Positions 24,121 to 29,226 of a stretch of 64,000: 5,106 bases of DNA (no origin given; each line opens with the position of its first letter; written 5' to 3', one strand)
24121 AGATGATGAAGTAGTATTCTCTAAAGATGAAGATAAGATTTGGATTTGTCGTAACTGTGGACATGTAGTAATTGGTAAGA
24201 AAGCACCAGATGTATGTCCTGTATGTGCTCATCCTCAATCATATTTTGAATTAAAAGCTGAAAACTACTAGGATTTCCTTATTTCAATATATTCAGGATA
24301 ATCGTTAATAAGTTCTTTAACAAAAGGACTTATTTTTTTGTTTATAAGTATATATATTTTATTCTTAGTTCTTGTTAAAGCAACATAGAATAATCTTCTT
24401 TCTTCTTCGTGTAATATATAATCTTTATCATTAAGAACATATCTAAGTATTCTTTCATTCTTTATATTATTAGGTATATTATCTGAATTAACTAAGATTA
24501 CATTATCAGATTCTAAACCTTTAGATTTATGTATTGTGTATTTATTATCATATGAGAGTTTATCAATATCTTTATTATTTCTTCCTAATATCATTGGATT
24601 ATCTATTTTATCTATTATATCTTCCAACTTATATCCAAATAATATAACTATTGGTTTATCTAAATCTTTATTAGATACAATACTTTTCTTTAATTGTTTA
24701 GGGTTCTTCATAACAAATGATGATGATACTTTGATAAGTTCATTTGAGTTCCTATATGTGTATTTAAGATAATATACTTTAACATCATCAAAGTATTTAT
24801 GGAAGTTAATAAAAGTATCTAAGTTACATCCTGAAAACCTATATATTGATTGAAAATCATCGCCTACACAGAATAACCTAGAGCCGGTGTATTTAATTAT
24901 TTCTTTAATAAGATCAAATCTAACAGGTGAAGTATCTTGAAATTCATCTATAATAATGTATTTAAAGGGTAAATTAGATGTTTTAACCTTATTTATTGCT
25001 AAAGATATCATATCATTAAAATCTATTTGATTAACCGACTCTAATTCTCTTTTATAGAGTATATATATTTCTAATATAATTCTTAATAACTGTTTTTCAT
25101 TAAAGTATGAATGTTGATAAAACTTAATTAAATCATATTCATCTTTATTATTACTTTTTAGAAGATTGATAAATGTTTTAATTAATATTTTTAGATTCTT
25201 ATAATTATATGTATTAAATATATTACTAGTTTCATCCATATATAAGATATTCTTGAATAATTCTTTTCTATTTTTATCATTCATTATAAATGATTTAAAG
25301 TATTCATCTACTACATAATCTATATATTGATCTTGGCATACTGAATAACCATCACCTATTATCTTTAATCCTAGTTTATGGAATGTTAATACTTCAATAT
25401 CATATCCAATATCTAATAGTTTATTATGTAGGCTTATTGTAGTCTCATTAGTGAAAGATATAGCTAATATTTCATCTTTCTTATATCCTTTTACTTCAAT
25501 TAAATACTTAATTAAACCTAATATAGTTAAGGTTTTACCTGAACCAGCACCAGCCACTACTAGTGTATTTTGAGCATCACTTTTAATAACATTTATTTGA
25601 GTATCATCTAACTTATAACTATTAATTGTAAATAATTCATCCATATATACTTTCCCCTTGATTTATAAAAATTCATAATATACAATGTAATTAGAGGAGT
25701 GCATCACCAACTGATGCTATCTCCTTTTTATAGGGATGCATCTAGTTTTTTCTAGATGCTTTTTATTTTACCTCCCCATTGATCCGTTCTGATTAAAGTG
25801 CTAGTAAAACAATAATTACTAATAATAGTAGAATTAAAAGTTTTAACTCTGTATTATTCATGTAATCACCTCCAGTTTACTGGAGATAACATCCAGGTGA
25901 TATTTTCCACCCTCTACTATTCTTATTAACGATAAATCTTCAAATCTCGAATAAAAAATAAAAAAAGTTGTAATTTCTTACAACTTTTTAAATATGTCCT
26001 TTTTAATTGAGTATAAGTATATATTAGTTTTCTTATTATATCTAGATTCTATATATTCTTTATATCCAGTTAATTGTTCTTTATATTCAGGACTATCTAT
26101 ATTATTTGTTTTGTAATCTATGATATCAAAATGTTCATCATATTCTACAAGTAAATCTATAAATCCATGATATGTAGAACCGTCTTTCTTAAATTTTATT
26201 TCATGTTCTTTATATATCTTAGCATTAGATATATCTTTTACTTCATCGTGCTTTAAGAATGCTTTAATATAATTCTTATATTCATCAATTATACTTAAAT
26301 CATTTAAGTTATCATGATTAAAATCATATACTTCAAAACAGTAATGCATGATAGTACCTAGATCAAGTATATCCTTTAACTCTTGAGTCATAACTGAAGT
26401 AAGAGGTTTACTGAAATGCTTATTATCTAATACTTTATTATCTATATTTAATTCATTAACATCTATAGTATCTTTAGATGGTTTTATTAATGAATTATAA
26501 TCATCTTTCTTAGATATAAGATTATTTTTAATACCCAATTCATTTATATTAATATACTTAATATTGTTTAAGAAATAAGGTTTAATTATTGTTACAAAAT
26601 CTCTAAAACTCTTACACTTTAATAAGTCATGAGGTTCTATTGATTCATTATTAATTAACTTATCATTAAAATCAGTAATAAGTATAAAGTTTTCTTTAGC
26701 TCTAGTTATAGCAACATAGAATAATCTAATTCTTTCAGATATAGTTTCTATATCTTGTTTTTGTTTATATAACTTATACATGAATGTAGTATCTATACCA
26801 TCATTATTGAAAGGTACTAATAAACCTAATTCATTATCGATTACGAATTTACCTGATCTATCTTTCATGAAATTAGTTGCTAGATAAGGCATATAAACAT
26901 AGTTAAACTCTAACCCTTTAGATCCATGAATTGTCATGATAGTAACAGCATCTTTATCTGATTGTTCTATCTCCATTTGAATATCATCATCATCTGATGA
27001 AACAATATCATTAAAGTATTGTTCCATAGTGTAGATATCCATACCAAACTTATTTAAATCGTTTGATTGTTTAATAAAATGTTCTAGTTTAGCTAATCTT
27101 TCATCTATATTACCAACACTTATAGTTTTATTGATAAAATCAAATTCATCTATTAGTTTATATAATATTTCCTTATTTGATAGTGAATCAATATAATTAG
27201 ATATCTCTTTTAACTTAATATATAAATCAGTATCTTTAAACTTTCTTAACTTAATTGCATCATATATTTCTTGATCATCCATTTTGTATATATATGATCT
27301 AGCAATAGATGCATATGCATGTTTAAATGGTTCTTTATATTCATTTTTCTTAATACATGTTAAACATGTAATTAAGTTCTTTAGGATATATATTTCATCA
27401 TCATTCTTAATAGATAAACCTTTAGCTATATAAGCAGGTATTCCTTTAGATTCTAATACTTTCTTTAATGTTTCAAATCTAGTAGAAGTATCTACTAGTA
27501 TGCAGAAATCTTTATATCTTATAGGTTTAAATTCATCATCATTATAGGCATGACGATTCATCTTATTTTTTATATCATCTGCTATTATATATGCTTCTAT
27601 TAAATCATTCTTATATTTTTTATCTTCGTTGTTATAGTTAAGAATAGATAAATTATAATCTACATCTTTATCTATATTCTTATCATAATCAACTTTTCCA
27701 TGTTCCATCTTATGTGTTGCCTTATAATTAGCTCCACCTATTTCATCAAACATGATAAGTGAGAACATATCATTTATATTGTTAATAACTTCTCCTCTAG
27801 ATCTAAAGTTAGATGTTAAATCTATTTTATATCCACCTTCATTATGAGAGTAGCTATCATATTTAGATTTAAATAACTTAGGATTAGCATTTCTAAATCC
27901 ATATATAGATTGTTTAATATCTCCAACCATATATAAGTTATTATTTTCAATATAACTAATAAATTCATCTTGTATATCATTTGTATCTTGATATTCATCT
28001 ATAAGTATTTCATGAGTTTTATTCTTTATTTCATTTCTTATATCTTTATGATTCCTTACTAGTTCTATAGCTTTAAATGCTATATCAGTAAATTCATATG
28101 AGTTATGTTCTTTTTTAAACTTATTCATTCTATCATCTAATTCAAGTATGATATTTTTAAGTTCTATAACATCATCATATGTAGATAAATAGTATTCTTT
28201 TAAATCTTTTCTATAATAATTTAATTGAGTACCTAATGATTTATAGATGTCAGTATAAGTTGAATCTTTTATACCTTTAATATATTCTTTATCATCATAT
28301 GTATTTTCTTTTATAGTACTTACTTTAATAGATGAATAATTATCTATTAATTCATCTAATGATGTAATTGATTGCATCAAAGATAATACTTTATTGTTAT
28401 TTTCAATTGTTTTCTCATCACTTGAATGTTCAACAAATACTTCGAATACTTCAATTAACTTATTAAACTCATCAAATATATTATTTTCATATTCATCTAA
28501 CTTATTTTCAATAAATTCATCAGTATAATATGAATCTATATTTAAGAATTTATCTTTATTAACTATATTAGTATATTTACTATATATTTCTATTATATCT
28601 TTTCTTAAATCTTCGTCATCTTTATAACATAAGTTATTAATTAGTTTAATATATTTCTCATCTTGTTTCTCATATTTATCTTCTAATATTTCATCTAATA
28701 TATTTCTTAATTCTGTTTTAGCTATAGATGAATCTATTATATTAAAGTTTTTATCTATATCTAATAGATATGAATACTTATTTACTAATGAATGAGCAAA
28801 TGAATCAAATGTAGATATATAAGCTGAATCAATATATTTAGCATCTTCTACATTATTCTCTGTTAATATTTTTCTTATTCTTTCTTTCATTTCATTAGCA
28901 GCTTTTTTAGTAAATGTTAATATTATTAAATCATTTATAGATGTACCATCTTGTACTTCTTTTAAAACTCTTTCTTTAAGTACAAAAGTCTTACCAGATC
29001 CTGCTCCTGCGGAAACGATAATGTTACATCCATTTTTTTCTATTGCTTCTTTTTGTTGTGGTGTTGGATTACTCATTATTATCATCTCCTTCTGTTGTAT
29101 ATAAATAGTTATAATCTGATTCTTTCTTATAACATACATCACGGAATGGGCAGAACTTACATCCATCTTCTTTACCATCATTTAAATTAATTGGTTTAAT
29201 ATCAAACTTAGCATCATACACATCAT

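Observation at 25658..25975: Candidate type I toxin-antitoxin between addA and a UvrD-like helicase: 22-aa hydrophobic peptide with a hairpin-sequestered SD and a convergent two-hairpin RNA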

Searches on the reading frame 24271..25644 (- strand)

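Call 69: search_protein_families(library=pfam, proteins=[window:24271-25644:-], max_evalue=0.00001)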
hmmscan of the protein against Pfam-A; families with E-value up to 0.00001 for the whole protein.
seq(458 aa): 5 families
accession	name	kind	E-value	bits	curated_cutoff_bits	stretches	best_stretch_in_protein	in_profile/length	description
PF00580.27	UvrD-helicase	-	1.1e-43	150.3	23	1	13-285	2-270/271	UvrD/REP helicase N-terminal domain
PF13245.12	AAA_19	-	4.1e-20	72.8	25.1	1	22-270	9-133/134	AAA domain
PF13361.12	UvrD_C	-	2.7e-14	53.8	25.6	1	370-436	291-349/350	UvrD-like helicase C-terminal domain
PF13538.12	UvrD_C_2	-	1.5e-08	34.8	27.4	0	413-432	32-51/52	UvrD-like helicase C-terminal domain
PF01443.25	Viral_helicase1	-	2.7e-08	34.4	21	1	222-433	52-227/228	Viral superfamily 1 RNA helicase core domain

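Call 70: search_protein_families(library=ncbifam, proteins=[window:24271-25644:-], max_evalue=0.00001)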
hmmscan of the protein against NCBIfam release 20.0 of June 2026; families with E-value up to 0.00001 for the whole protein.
window:24271-25644:- (458 aa): 14 families
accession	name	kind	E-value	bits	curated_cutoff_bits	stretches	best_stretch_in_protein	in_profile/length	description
NF008276.0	PRK11054.1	equivalog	5.8e-71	239.9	543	1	6-448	191-676/684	DNA helicase IV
TIGR01073.1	pcrA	equivalog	2.2e-42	145.3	911.2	1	12-334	5-316/725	DNA helicase PcrA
TIGR01074.1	rep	equivalog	5.8e-40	137.2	951.45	1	12-352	2-331/668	DNA helicase Rep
NF008743.0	PRK11773.1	equivalog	6.3e-38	130.6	965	1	11-342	9-328/720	DNA helicase II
TIGR01075.1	uvrD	equivalog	7.5e-34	117.1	1144.45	1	11-338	4-319/715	DNA helicase II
NF008172.0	PRK10919.1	equivalog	4.5e-32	111.1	1168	1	12-335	3-315/673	DNA helicase Rep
TIGR00609.1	recB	equivalog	1.8e-21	76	696.05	2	131-305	259-449/1175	exodeoxyribonuclease V subunit beta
NF010485.0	PRK13909.1-2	equivalog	2.9e-17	62.2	650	1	118-368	204-482/909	RecB-like helicase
NF041464.1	HelD_BACSU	equivalog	5.4e-14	51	419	1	222-447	542-776/779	RNA polymerase recycling motor HelD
TIGR02784.1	addA_alphas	equivalog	1.6e-13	50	860.75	1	183-286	337-460/1138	double-strand break repair helicase AddA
TIGR02785.1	addA_Gpos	equivalog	1.6e-13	49.4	707.65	0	154-285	307-449/1234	helicase-exonuclease AddAB subunit AddA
NF010487.0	PRK13909.1-4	equivalog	3.1e-10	39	759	1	117-343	207-457/924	RecB-like helicase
NF008128.0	PRK10876.1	equivalog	1.4e-08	32.9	1697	1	226-308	377-458/1181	exodeoxyribonuclease V subunit beta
NF010486.0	PRK13909.1-3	equivalog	1e-06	27.1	1109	0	370-438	621-683/921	RecB-like helicase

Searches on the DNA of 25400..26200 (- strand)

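Call 4: search_rna_families(source=window, start=25400, end=26200, threshold=evalue, max_evalue=10)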
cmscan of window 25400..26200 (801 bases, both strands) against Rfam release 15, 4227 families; matches with E-value up to 10: 4.
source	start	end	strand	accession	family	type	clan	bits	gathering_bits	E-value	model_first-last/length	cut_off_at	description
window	26019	26074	+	RF01096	PK-HAV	Cis-reg;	-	20.6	50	9.2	1-56/56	no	HepA virus 3'-terminal pseudoknot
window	25833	25887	-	RF03103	RAGATH-34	Gene; sRNA;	-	17.8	60.7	8.2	1-107/107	no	RAGATH-34 RNA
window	25693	25763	+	RF01485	rli61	Cis-reg;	-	15.2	50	8.3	1-106/106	no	Listeria sRNA rli61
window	25856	25887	+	RF01407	STnc560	Gene; sRNA;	-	13.6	55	3.1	94-125/214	no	STnc560 Hfq binding RNA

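Call 65: search_dna_similar(query=window:25646-25951:-, collection=plasmids, mode=distant, max_rows=8)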
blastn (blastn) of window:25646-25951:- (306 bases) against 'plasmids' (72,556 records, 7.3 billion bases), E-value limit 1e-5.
No match.

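Call 66: search_dna_similar(query=window:25646-25951:-, collection=phages, mode=distant, max_rows=8)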
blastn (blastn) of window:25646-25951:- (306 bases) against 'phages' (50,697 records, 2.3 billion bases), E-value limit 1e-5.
No match.

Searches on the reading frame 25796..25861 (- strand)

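Call 31: search_protein_families(library=pfam, proteins=[window:25796-25861:-], max_evalue=10)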
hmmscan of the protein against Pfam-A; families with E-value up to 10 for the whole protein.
seq(22 aa): 1 family
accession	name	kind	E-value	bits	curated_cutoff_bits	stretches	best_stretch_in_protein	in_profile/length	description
PF05739.25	SNARE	-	0.13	12.7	26.8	1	2-20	33-51/53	SNARE domain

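Call 32: search_protein_families(library=ncbifam, proteins=[window:25796-25861:-], max_evalue=10)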
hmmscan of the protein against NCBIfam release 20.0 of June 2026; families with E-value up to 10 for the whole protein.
seq(22 aa): 1 family
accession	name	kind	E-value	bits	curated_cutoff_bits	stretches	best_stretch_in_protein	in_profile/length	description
NF033861.1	sm_mem_Ecr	equivalog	0.19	11.6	33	1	1-18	1-18/46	Ecr family regulatory small membrane protein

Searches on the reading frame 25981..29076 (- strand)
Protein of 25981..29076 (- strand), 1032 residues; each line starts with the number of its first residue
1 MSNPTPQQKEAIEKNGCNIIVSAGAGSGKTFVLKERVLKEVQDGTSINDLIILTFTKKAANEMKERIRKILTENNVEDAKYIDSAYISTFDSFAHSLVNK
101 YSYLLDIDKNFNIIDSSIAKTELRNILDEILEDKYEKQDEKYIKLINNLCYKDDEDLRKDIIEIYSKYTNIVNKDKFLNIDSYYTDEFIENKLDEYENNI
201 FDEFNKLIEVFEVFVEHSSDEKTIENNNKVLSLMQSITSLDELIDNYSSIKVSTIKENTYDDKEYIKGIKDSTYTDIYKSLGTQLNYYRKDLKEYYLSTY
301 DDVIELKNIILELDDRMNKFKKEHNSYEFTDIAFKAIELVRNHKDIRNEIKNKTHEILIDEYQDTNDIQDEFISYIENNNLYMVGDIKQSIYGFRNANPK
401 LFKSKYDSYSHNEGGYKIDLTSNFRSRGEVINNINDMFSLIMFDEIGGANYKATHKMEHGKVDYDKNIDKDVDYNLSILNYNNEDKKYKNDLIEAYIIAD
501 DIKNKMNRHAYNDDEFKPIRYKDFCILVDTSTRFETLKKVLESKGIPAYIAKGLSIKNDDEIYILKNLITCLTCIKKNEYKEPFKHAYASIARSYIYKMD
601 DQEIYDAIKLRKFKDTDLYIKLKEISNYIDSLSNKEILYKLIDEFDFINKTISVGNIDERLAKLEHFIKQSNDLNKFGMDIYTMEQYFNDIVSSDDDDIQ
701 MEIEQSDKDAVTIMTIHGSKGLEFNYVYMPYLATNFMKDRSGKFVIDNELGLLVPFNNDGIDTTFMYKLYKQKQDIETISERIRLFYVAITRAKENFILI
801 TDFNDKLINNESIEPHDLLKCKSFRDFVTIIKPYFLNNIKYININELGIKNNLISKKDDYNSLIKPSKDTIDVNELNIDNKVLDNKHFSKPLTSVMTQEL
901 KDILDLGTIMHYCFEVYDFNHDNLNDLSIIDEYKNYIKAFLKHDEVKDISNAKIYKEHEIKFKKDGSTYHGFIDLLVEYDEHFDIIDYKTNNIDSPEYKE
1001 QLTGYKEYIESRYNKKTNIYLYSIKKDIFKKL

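Call 70: search_protein_families(library=ncbifam, proteins=[window:25981-29076:-], max_evalue=0.00001)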
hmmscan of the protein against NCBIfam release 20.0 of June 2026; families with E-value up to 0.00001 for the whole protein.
window:25981-29076:- (1032 aa): 14 families
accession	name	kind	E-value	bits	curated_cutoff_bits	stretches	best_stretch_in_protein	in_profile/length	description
TIGR02785.1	addA_Gpos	equivalog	1.9e-122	410.3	707.65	2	5-642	3-688/1234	helicase-exonuclease AddAB subunit AddA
TIGR02784.1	addA_alphas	equivalog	9e-52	176.6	860.75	2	87-806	112-874/1138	double-strand break repair helicase AddA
TIGR00609.1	recB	equivalog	2.3e-48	165.1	696.05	2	81-801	109-812/1175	exodeoxyribonuclease V subunit beta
NF010485.0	PRK13909.1-2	equivalog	7e-48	163.5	650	2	85-1027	98-902/909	RecB-like helicase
NF008743.0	PRK11773.1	equivalog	5.6e-43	147.3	965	2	6-168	12-165/720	DNA helicase II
TIGR01075.1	uvrD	equivalog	1.1e-40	139.7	1144.45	2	6-167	7-159/715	DNA helicase II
TIGR01073.1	pcrA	equivalog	8.8e-40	136.7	911.2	3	6-148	7-143/725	DNA helicase PcrA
TIGR01074.1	rep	equivalog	2.4e-39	135.2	951.45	2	322-729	175-570/668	DNA helicase Rep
NF010487.0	PRK13909.1-4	equivalog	5e-34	117.7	759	3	22-72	10-60/924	RecB-like helicase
NF008172.0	PRK10919.1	equivalog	3.8e-30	104.7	1168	2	6-148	5-141/673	DNA helicase Rep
NF008128.0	PRK10876.1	equivalog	3.4e-26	91.2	1697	1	303-793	326-809/1181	exodeoxyribonuclease V subunit beta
NF008276.0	PRK11054.1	equivalog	2.4e-22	79.2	543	1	6-77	199-271/684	DNA helicase IV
NF010486.0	PRK13909.1-3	equivalog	3.1e-11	42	1109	1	20-580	9-540/921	RecB-like helicase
NF010484.0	PRK13909.1-1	equivalog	3.3e-11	41.7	1074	1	19-80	8-72/945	RecB-like helicase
